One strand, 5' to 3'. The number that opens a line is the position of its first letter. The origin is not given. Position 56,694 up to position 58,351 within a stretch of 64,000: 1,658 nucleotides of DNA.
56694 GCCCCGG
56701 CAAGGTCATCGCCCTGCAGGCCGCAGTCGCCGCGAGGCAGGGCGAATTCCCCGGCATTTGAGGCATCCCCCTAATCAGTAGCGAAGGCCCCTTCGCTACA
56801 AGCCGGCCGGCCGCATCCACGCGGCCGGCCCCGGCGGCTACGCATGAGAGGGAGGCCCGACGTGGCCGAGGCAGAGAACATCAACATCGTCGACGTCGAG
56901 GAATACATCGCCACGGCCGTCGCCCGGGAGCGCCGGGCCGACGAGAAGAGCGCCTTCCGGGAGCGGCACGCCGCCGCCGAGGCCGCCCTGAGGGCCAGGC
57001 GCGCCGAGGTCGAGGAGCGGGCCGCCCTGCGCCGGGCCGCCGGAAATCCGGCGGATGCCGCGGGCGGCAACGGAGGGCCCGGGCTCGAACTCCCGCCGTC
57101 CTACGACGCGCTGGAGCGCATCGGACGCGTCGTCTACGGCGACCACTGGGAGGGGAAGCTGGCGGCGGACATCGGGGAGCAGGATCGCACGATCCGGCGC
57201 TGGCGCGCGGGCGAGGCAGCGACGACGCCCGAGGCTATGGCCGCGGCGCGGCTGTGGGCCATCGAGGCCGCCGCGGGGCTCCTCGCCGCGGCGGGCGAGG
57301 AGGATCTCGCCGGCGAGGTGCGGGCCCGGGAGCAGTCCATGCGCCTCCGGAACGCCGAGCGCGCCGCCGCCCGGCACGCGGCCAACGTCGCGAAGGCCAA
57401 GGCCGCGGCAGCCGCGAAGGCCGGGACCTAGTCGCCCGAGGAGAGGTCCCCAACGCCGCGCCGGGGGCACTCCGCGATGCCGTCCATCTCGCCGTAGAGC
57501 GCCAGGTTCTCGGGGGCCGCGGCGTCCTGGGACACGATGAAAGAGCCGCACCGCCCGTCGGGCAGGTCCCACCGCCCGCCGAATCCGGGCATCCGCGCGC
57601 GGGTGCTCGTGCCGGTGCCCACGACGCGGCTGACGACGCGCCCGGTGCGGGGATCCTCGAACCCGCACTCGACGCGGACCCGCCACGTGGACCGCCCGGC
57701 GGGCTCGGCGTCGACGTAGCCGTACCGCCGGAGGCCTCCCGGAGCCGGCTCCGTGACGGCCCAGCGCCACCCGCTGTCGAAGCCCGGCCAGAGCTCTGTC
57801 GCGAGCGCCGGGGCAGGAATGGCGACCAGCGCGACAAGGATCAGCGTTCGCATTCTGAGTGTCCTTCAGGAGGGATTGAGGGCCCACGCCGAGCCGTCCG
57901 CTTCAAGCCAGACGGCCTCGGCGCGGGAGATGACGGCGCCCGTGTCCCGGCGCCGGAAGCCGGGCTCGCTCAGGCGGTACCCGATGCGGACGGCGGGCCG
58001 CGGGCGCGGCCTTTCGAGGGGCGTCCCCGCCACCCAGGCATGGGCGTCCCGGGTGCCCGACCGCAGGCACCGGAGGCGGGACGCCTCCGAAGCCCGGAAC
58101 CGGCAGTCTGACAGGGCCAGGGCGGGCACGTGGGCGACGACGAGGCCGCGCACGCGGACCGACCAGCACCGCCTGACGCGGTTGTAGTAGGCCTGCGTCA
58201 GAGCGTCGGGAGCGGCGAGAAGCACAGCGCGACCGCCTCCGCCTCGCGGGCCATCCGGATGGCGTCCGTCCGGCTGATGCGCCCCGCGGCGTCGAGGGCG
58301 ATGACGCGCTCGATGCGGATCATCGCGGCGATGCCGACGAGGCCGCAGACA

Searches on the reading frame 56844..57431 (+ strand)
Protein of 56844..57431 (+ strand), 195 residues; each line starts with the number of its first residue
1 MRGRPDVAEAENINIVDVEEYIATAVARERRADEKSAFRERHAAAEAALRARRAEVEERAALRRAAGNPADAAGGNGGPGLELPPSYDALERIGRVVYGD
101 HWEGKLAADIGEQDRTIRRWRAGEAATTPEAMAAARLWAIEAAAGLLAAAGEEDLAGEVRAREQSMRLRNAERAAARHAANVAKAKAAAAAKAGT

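Call 11: search_protein_families(library=pfam, proteins=[window:56844-57431:+], max_evalue=0.01)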
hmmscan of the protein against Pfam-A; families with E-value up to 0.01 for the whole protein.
window:56844-57431:+ (195 aa): 0 families

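Call 39: search_protein_families(library=phrogs, proteins=[window:56844-57431:+], max_evalue=0.01)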
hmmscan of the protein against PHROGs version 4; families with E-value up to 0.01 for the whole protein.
window:56844-57431:+ (195 aa): 2 families
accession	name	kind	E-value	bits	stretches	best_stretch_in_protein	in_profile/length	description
phrog_12690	-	unknown function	1.8e-06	28.9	1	88-126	105-143/174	-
phrog_3626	-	unknown function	0.00038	21.6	1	88-124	13-49/82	-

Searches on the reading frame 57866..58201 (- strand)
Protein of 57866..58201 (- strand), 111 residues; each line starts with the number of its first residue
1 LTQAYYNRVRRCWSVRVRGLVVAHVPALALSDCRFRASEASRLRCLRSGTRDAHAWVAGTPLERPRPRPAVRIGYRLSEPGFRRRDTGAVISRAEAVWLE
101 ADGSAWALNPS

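Call 6: search_protein_families(library=pfam, proteins=[window:57866-58201:-], max_evalue=0.1)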
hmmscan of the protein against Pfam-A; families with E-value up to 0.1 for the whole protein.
window:57866-58201:- (111 aa): 1 family
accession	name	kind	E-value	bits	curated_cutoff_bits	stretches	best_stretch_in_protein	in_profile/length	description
PF25735.1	Phage_L5_gp82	-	5.1e-14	52.6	27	1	3-103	9-116/120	Mycobacterium phage L5 gene 82 protein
